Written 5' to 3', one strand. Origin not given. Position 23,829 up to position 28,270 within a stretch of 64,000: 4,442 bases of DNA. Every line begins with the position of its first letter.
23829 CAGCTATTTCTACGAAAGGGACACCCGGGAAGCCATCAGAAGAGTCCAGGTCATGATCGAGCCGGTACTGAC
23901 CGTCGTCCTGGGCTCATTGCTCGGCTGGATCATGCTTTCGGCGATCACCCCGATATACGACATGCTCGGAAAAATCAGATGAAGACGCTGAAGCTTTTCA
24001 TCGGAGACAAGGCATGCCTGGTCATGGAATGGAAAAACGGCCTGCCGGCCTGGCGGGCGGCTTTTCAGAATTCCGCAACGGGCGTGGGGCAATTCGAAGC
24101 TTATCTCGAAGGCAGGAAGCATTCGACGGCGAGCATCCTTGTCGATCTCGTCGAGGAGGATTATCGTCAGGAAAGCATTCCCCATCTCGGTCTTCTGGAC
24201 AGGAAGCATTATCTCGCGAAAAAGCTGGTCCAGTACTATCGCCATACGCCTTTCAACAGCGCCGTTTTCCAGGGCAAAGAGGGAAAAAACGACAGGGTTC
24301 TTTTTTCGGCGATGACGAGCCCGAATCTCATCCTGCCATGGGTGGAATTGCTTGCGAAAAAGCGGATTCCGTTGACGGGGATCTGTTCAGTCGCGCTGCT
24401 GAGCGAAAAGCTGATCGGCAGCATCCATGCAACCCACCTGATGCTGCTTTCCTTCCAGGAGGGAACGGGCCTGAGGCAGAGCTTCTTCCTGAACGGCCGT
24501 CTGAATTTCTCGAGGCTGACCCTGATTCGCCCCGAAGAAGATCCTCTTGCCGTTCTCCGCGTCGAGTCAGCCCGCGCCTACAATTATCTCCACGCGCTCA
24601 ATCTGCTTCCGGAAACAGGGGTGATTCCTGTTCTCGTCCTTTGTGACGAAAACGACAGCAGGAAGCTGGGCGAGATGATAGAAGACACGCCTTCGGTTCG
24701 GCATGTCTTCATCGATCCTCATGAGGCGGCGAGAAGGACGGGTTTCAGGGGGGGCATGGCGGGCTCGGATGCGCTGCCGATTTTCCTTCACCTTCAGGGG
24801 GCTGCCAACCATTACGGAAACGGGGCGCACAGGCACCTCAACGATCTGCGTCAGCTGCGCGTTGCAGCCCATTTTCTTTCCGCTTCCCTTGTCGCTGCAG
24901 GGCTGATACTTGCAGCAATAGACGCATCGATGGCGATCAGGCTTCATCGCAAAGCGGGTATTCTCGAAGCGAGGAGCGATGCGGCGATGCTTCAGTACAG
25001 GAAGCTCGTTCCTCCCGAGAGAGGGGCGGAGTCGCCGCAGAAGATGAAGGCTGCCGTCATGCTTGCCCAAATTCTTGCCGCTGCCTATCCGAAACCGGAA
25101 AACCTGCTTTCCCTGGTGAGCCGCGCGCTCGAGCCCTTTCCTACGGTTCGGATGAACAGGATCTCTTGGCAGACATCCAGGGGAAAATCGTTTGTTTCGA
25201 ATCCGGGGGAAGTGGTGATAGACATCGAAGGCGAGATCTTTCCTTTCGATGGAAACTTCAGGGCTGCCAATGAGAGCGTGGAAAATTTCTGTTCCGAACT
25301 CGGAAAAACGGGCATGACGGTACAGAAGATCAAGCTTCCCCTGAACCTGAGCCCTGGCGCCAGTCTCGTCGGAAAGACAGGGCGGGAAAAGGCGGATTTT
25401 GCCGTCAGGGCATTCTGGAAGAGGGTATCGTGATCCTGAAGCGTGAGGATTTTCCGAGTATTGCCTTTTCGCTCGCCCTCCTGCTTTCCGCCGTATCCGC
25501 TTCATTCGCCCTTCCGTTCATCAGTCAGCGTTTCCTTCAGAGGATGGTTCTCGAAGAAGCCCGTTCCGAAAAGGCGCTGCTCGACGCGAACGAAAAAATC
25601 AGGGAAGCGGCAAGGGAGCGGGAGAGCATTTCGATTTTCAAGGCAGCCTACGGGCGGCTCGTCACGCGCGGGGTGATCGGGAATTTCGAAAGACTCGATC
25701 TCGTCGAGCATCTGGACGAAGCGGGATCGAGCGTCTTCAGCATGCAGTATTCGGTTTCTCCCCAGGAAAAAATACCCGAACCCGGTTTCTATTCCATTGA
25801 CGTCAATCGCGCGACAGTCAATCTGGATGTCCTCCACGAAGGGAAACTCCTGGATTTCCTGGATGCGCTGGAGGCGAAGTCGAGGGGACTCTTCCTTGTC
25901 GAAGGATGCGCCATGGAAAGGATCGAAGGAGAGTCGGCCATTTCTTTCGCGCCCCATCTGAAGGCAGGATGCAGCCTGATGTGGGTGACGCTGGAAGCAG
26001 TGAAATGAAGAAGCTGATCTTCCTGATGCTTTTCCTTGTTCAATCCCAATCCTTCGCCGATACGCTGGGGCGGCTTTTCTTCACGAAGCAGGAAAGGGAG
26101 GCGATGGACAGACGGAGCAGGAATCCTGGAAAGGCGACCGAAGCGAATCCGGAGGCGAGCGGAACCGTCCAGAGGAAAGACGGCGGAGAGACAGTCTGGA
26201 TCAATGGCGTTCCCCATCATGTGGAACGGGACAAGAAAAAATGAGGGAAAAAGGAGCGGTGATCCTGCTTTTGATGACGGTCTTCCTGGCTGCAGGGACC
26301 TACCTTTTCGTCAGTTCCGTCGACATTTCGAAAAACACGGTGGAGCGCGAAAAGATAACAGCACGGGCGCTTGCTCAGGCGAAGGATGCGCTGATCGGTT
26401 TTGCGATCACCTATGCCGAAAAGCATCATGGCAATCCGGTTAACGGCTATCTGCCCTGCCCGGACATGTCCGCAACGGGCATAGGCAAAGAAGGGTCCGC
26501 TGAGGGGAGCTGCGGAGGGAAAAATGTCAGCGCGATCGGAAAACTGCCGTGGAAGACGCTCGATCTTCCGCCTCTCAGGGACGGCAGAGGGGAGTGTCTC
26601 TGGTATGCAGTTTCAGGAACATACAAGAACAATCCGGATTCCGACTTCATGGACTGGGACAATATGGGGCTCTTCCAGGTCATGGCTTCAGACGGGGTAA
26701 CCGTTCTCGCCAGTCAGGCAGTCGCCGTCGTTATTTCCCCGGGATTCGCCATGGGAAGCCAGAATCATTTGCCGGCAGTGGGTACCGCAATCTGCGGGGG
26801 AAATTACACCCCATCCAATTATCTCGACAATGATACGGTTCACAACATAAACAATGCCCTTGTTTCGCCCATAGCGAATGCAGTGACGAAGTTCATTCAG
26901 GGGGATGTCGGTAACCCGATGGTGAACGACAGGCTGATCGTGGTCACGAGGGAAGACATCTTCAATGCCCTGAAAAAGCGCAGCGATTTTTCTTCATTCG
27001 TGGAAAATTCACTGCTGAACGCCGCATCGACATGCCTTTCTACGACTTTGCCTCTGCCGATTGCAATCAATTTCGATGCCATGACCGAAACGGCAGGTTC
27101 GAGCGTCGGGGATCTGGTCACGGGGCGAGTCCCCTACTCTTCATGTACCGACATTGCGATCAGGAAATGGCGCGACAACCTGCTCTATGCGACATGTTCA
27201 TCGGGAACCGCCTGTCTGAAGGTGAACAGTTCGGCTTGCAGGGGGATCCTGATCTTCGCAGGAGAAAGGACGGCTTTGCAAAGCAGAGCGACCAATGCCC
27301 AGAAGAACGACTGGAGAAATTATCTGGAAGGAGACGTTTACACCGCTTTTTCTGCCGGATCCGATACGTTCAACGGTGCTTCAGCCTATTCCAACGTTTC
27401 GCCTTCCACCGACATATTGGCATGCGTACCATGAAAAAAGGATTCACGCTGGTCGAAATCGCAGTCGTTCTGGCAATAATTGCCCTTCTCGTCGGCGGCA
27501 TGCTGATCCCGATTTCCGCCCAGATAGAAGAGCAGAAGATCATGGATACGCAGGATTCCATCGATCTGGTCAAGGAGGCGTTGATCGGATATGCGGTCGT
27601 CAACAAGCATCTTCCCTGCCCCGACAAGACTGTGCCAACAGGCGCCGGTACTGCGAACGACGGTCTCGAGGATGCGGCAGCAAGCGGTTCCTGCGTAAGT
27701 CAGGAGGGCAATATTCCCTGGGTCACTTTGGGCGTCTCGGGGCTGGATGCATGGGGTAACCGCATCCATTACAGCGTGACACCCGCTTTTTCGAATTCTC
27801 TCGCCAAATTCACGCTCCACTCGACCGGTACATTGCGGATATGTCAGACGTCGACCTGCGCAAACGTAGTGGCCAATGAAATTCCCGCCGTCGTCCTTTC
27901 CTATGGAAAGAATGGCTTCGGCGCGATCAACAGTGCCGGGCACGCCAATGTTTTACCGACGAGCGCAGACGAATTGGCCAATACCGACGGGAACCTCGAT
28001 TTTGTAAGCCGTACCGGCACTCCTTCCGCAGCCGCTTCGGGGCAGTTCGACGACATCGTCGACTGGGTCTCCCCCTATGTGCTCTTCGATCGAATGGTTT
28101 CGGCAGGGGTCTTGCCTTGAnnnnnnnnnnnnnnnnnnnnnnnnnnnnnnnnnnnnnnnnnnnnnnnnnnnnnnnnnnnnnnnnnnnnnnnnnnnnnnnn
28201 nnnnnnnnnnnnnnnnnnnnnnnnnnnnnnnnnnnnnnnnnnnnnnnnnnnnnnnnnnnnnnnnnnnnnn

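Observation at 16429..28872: Split ABC transporter: ATPase opens the filament operon, matching ABC-2 permease sits among the pilins 11 kb downstream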

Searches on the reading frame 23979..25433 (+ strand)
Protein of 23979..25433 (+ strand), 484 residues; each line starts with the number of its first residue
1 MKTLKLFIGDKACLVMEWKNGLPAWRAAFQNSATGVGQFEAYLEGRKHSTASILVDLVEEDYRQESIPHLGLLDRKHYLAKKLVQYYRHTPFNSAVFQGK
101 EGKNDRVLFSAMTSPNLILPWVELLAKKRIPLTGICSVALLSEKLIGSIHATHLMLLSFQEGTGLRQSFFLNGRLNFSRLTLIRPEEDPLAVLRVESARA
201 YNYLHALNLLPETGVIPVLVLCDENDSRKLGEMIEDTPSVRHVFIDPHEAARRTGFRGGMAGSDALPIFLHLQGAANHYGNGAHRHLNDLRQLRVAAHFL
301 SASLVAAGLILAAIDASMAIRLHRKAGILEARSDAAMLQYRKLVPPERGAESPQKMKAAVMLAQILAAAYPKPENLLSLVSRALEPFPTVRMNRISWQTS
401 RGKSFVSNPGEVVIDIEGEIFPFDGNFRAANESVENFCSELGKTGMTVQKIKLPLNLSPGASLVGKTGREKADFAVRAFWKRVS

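Call 4: search_protein_families(library=pfam, proteins=[window:23979-25433:+], max_evalue=0.01)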
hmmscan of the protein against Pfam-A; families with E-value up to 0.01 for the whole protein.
window:23979-25433:+ (484 aa): 0 families

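Call 6: search_protein_families(library=ncbifam, proteins=[window:23979-25433:+], max_evalue=0.01)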
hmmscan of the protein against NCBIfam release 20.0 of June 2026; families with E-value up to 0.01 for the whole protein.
window:23979-25433:+ (484 aa): 0 families

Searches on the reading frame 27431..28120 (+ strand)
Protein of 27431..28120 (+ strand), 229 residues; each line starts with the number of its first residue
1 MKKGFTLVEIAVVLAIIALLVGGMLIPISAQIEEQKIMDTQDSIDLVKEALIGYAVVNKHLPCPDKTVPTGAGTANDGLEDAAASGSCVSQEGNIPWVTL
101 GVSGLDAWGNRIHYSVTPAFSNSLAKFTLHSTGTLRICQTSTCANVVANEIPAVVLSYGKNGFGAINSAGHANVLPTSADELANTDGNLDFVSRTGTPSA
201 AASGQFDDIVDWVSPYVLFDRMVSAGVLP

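Call 5: search_protein_families(library=pfam, proteins=[window:27431-28120:+], max_evalue=0.01)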
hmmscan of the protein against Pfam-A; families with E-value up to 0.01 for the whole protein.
window:27431-28120:+ (229 aa): 1 family
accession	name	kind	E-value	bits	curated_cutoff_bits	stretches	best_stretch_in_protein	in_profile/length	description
PF07963.17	N_methyl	-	9.9e-06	25.4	21.2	1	2-25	4-27/27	Prokaryotic N-terminal methylation motif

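Call 7: search_protein_families(library=ncbifam, proteins=[window:27431-28120:+], max_evalue=0.01)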
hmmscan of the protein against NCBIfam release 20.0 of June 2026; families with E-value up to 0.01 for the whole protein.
window:27431-28120:+ (229 aa): 6 families
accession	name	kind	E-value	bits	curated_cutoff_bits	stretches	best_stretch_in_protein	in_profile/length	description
TIGR01710.1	typeII_sec_gspG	equivalog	2e-07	31.1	88.85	1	3-68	1-66/134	type II secretion system major pseudopilin GspG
TIGR02532.1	IV_pilin_GFxxxE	domain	8.7e-06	25.4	16.3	1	2-23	1-22/24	prepilin-type N-terminal cleavage/methylation domain-containing protein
TIGR01708.2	typeII_sec_gspH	equivalog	0.00013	22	80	1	3-37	2-36/169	type II secretion system minor pseudopilin GspH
NF041013.1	T4P_ComGE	equivalog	0.0019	18.3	49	1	2-43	3-45/83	competence type IV pilus minor pilin ComGE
NF040999.1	pilin_ComGC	equivalog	0.0026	17.9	75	1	2-21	1-20/84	competence type IV pilus major pilin ComGC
NF007862.0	PRK10574.1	equivalog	0.0037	17.4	138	1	2-27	4-28/145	prepilin peptidase-dependent pilin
